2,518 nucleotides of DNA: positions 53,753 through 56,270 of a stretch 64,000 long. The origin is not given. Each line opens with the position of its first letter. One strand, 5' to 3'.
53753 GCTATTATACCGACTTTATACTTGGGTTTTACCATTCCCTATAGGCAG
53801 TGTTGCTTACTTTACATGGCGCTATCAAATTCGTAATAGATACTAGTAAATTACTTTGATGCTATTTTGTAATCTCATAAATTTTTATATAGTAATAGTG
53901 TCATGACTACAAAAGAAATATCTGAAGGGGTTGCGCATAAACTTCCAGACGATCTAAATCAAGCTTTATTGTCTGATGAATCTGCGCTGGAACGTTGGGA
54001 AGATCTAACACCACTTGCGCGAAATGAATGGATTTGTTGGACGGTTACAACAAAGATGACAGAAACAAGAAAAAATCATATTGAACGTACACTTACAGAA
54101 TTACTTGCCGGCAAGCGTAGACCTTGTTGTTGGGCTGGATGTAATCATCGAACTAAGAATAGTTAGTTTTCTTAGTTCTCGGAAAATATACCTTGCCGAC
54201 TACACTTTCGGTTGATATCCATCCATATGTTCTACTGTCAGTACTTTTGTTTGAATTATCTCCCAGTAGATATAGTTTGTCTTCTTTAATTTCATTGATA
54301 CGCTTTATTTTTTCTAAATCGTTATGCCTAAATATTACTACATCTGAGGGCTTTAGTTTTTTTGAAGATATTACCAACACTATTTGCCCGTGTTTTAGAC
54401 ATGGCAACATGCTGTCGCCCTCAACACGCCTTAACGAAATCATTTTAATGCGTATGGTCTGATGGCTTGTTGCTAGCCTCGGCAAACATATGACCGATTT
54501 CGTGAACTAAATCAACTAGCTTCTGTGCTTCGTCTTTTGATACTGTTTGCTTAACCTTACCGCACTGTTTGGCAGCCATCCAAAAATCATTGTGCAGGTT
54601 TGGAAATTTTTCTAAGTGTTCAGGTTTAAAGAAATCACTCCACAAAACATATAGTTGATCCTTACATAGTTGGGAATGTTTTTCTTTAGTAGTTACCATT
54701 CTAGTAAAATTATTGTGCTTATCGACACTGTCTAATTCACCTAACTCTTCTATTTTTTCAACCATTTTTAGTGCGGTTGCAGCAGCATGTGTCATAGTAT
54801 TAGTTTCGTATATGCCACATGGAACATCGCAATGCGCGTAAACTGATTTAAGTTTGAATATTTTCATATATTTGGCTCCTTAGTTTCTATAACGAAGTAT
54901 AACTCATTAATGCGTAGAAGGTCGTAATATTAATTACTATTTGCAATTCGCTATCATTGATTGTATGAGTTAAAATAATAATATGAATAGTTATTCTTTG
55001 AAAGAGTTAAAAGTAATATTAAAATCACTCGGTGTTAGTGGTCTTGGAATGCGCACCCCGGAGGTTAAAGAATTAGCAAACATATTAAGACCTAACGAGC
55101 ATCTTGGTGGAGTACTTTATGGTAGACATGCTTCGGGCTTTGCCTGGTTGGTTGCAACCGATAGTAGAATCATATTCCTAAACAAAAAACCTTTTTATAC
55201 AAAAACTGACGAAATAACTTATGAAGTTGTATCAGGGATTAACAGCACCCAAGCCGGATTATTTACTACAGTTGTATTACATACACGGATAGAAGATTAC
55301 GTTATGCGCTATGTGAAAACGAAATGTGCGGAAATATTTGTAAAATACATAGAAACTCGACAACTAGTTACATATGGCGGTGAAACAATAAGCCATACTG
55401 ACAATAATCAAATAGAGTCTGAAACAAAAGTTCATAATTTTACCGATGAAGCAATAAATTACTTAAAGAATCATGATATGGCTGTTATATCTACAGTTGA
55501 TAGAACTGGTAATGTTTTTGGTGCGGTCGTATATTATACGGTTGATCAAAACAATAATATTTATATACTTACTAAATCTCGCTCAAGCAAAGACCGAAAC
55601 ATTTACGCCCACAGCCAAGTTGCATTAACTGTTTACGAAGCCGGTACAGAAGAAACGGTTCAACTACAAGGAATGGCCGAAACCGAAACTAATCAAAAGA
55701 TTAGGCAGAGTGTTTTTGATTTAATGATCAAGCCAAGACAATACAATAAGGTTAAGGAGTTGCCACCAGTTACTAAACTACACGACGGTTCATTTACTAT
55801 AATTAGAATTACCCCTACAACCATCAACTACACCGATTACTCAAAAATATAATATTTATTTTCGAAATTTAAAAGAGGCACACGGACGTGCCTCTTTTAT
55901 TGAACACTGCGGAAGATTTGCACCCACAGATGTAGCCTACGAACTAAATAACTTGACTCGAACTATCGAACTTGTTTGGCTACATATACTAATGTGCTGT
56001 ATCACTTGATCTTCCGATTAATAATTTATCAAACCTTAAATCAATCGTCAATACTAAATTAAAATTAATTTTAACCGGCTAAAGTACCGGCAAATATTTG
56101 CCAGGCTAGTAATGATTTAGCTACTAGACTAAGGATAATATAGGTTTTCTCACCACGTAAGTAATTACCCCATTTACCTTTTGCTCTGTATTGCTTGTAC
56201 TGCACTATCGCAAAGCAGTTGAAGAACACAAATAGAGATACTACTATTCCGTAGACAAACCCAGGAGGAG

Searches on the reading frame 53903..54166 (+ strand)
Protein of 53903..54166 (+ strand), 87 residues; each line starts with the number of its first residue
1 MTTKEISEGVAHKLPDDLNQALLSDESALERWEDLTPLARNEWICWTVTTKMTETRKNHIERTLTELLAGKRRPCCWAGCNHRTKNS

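Call 3: search_protein_families(library=pfam, proteins=[window:53903-54166:+], max_evalue=0.01)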
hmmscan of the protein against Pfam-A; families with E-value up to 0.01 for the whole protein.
window:53903-54166:+ (87 aa): 1 family
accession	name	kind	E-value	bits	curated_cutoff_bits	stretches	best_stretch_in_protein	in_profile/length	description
PF13376.11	OmdA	-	1.2e-14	54.4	25.6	1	13-70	3-60/60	Bacteriocin-protection, YdeI or OmpD-Associated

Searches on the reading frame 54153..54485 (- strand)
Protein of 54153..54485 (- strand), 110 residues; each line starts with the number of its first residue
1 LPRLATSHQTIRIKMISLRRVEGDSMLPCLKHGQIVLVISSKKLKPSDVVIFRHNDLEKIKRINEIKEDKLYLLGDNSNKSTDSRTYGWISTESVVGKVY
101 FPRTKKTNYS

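Call 3: search_protein_families(library=pfam, proteins=[window:54153-54485:-], max_evalue=0.01)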
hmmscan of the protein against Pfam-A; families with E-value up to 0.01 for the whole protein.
window:54153-54485:- (110 aa): 2 families
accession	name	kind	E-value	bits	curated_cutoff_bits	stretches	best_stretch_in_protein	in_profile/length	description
PF10502.14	Peptidase_S26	-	1.1e-14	55.2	22.9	2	56-101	120-165/168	Signal peptidase, peptidase S26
PF00717.28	Peptidase_S24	-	2.7e-11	43.6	23.3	1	19-82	38-100/116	Peptidase S24-like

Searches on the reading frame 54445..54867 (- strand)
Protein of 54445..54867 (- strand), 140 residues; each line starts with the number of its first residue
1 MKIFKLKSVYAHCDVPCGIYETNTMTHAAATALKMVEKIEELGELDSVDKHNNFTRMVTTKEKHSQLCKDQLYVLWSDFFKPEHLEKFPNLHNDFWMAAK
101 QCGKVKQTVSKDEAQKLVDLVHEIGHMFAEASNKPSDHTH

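Call 3: search_protein_families(library=pfam, proteins=[window:54445-54867:-], max_evalue=0.01)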
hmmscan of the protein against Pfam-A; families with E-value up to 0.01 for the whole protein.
window:54445-54867:- (140 aa): 1 family
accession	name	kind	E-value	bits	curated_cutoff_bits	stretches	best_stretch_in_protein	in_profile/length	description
PF09055.16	Sod_Ni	-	7.3e-39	133.7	25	1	8-130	2-125/127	Nickel-containing superoxide dismutase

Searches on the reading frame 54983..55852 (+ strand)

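Call 3: search_protein_families(library=pfam, proteins=[window:54983-55852:+], max_evalue=0.01)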
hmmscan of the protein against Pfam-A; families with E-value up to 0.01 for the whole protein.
window:54983-55852:+ (289 aa): 4 families
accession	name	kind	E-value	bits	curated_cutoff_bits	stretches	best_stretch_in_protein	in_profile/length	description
PF01243.27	PNPOx_N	-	1.9e-11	44.8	28.1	1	154-284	2-119/120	Pyridoxamine 5'-phosphate oxidase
PF14470.12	bPH_3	-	4.6e-10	40.3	23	1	35-124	1-94/95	Bacterial PH domain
PF16242.11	Pyrid_ox_like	-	2.4e-06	27.6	28.8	1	159-244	8-94/149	Pyridoxamine 5'-phosphate oxidase like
PF12900.13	Pyridox_ox_2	-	0.00057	20.3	27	1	155-281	3-136/140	Pyridoxamine 5'-phosphate oxidase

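Call 4: search_protein_families(library=ncbifam, proteins=[window:54983-55852:+], max_evalue=0.01)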
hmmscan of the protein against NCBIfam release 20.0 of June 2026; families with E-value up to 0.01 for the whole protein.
window:54983-55852:+ (289 aa): 7 families
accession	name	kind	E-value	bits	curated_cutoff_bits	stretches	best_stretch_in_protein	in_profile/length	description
TIGR03618.1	Rv1155_F420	subfamily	4.7e-10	39.8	79.05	1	160-265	4-111/127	TIGR03618 family F420-dependent PPOX class oxidoreductase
TIGR04023.1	PPOX_MSMEG_5819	subfamily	1e-07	31.9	85.6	1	153-252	1-108/115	PPOX class F420-dependent oxidoreductase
TIGR03667.1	Rv3369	hypoth_equivalog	5.5e-05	23.1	125.3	1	153-252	3-102/130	TIGR03667 family PPOX class F420-dependent oxidoreductase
TIGR00558.3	pdxH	equivalog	0.00015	21.4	180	1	155-239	11-96/190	pyridoxamine 5'-phosphate oxidase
NF004231.0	PRK05679.1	subfamily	0.00045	19.7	129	1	142-239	22-120/213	pyridoxal 5'-phosphate synthase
TIGR04025.1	PPOX_FMN_DR2398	subfamily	0.0051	16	170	0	149-245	18-122/197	MSMEG_1061 family FMN-dependent PPOX-type flavoprotein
NF004612.1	PRK05943.1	equivalog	0.0067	16.7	67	0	24-78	8-62/93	50S ribosomal protein L25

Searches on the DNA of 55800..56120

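Call 68: search_rna_families(source=window, start=55800, end=56120, threshold=evalue, max_evalue=1)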
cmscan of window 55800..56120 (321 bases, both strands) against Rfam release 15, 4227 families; matches with E-value up to 1: 2.
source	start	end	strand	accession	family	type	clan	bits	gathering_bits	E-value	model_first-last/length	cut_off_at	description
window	55845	55905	+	RF03162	TD-2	Gene; sRNA;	CL00124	27.3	48.7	0.036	1-98/98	no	TD-2 RNA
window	55877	55892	+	RF04320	RsmV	Gene; sRNA;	CL00106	10.2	100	0.95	162-177/196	no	RsmV RNA family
